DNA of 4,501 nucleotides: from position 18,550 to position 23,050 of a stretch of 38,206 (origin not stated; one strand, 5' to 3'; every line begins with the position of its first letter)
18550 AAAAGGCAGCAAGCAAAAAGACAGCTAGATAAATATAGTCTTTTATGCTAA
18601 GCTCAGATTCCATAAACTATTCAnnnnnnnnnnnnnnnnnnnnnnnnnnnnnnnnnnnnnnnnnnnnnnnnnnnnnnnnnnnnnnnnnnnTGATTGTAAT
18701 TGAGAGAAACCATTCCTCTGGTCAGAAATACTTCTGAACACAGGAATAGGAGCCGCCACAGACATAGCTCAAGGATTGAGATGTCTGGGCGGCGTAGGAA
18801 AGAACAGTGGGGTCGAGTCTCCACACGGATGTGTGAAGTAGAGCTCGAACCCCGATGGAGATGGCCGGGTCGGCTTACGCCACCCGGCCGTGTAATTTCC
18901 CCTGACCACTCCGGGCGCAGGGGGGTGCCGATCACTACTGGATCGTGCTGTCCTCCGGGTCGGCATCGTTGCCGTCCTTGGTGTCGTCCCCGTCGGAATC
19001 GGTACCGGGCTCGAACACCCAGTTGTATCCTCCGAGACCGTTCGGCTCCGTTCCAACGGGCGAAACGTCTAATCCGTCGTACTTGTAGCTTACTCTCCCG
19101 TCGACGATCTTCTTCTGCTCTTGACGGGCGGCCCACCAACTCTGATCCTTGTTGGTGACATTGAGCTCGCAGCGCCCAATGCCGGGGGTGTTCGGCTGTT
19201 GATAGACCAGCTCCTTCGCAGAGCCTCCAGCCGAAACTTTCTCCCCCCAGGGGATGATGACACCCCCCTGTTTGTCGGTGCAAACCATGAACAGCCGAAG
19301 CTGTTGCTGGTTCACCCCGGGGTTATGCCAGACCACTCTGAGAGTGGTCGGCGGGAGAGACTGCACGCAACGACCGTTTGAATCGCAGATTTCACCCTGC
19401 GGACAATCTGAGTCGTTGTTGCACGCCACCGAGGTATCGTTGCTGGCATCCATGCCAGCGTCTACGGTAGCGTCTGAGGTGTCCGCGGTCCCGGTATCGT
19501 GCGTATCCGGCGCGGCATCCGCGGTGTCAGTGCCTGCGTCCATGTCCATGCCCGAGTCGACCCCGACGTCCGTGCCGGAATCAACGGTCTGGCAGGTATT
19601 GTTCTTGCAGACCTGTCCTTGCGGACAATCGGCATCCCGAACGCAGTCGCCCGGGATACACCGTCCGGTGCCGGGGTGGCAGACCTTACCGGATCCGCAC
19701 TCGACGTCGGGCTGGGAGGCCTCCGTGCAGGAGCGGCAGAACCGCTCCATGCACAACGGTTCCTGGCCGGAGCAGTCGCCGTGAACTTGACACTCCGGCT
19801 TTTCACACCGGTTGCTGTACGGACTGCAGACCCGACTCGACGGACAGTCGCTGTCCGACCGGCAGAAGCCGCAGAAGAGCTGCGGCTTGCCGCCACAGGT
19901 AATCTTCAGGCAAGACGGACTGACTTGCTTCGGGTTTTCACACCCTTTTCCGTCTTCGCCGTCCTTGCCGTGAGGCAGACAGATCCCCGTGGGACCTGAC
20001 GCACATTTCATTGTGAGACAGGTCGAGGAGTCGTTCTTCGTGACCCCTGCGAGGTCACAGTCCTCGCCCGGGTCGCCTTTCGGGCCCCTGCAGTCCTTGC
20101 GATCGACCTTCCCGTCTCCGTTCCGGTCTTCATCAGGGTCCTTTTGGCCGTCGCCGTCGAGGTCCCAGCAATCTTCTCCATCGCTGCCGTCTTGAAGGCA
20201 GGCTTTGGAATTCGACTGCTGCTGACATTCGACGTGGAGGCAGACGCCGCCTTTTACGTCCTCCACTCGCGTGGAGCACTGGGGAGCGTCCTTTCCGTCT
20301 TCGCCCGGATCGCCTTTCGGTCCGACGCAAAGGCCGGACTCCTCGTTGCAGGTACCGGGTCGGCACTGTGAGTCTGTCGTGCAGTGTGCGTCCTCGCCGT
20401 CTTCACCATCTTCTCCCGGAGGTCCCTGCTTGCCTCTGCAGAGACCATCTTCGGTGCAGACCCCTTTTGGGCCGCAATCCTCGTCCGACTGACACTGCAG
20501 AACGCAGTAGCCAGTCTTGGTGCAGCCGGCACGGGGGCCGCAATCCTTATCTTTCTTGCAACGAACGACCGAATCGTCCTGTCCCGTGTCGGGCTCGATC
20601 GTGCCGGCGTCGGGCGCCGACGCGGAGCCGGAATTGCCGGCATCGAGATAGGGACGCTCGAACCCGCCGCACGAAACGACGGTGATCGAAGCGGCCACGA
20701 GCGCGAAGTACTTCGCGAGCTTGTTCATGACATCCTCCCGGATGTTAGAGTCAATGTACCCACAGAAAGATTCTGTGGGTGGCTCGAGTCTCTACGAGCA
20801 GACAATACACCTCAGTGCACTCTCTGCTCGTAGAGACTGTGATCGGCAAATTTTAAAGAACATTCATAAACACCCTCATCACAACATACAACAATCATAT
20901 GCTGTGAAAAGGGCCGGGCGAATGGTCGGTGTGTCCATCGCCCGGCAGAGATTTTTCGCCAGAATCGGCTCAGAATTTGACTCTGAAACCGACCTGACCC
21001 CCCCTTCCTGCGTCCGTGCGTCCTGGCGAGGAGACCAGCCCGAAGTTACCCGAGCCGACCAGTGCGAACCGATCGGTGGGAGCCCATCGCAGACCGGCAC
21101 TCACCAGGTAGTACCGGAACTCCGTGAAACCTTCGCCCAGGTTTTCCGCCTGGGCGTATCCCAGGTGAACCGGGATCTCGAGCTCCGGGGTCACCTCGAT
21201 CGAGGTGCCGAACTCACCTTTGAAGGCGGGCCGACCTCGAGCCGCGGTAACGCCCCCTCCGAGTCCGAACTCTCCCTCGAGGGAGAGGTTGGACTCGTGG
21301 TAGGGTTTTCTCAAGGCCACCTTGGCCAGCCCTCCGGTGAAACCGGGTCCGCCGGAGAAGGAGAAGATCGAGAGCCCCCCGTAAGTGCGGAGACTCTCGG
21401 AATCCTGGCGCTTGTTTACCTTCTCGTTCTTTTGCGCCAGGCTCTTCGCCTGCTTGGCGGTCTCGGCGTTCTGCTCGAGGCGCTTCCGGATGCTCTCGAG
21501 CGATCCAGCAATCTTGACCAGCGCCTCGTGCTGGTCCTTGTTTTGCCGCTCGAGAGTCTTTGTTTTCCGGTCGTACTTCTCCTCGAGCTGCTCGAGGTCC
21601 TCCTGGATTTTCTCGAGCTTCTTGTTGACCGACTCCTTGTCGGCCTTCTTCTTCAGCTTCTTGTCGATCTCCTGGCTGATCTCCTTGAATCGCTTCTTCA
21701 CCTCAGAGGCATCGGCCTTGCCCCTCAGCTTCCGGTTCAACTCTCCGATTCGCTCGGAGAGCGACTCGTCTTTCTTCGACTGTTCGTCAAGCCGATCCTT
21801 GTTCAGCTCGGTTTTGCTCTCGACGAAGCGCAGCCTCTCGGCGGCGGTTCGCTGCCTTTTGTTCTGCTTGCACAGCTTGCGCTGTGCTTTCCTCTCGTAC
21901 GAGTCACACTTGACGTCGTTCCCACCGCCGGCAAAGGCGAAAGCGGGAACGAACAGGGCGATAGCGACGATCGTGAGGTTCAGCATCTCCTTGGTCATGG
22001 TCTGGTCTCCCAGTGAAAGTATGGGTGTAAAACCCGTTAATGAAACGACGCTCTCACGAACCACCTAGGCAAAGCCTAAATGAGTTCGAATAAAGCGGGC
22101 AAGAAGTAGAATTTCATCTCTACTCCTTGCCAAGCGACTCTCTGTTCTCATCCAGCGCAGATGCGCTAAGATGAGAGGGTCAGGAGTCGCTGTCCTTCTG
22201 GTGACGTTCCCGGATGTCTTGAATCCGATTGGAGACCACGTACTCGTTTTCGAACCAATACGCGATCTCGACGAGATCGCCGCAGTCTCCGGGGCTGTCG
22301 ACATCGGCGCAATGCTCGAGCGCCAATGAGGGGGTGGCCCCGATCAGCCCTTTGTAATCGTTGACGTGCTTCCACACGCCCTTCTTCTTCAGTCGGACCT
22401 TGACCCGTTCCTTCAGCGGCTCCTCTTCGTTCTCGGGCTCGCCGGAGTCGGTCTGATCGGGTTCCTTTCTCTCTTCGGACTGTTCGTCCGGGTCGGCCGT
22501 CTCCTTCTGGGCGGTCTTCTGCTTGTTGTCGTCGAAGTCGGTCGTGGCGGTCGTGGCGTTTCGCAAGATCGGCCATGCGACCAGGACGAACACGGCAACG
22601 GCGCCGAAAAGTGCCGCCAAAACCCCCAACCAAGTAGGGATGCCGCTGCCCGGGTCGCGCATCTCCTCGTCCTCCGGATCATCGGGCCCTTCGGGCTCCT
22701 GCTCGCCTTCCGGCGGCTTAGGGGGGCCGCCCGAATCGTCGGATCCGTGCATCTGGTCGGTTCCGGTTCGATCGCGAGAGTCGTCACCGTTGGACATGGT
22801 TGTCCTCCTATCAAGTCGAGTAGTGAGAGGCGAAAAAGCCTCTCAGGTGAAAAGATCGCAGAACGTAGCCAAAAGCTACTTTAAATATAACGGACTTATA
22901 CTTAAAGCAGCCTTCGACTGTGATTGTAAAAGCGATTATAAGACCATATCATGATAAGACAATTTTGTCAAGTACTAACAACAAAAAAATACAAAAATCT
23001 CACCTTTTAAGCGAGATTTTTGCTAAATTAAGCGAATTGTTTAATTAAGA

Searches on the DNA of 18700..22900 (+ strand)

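Call 100: search_dna_similar(query=window:18700-22900:+, collection=plasmids, mode=distant, max_rows=8)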
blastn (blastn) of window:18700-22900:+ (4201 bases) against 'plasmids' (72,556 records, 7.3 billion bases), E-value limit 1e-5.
No match.

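Call 101: search_dna_similar(query=window:18700-22900:+, collection=phages, mode=distant, max_rows=8)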
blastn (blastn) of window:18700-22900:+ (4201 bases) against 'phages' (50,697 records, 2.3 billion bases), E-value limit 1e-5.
No match.

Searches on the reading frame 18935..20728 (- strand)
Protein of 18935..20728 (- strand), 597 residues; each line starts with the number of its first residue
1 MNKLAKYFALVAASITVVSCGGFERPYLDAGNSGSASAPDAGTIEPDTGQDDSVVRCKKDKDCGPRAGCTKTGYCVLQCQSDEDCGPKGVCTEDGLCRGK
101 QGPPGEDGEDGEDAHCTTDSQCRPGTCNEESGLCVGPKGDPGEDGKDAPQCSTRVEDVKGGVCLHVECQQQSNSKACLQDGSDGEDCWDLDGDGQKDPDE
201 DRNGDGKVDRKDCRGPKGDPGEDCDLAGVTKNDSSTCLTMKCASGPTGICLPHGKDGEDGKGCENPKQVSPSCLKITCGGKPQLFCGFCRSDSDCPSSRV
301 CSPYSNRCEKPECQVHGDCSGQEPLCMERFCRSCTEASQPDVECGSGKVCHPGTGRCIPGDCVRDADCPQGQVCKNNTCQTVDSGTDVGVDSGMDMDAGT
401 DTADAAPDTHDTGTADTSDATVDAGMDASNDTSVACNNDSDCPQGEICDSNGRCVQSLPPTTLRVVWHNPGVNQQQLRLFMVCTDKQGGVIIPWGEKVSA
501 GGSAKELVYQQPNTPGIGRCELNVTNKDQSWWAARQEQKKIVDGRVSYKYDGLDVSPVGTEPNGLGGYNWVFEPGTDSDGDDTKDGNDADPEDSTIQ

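Call 7: search_protein_families(library=pfam, proteins=[window:18935-20728:-], max_evalue=0.01)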
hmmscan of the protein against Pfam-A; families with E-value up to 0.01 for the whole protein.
window:18935-20728:- (597 aa): 3 families
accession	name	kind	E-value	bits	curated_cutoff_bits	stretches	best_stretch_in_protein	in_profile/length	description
PF23416.1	DUF7107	-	0.00062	20.5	24.6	0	436-456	2-21/48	Domain of unknown function (DUF7107)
PF04706.18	Dickkopf_N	-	0.0065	17.2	25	1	341-380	5-51/51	Dickkopf N-terminal cysteine-rich region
PF00299.24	Squash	-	0.0072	16.8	22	0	56-75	9-28/29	Squash family serine protease inhibitor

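Call 9: find_encoding_contigs(protein=window:18935-20728:-, flank=10000, max_places=10)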
Protein window:18935-20728:- (597 aa): no gene with exactly this product is on record in the collection.

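Call 18: find_homologous_proteins(query=window:18935-20728:-)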
Query window:18935-20728:- (597 aa): 8 proteins with E <= 0.001 among 8000 candidates.
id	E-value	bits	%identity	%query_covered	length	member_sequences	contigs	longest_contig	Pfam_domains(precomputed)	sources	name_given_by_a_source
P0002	0.0e+0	1389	100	100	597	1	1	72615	-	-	-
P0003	2.3e-44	170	35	23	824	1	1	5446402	PF01391.24,PF13884.12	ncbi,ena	-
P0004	1.6e-40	158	41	16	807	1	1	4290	PF01391.24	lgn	-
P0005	7.1e-19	86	39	20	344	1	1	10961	-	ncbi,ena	-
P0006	1.4e-6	45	35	21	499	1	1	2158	PF01391.24,PF13884.12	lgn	-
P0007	1.9e-5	42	49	6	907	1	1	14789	-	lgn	-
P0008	4.4e-4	37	29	36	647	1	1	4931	PF01391.24,PF23657.2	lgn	-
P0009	9.5e-4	36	32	14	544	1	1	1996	PF01391.24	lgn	-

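Call 40: search_protein_families(library=pfam, proteins=[window:18935-20728:-], max_evalue=10)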
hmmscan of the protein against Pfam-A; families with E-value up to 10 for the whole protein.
window:18935-20728:- (597 aa): 3 families
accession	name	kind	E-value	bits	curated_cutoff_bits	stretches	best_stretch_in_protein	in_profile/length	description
PF23416.1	DUF7107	-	0.00062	20.5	24.6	4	436-456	2-21/48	Domain of unknown function (DUF7107)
PF04706.18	Dickkopf_N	-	0.0065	17.2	25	2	341-380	5-51/51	Dickkopf N-terminal cysteine-rich region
PF00299.24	Squash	-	0.0072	16.8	22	4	56-75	9-28/29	Squash family serine protease inhibitor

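Call 41: search_protein_families(library=ncbifam, proteins=[window:18935-20728:-], max_evalue=1)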
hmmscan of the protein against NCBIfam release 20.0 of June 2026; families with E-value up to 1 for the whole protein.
window:18935-20728:- (597 aa): 3 families
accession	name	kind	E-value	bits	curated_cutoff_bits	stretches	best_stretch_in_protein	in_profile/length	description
TIGR04201.1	Myxo_Cys_RPT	repeat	5.6e-06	26.3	25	3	360-379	3-22/22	Cys-rich repeat-containing protein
NF033759.1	exchanger_TraA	exception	1e-05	24.4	750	1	222-459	245-448/666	outer membrane exchange protein TraA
NF038329.2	gly_rich_SclB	equivalog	0.0027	16.7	325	1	82-263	167-313/442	LPXTG-anchored collagen-like adhesin Scl2/SclB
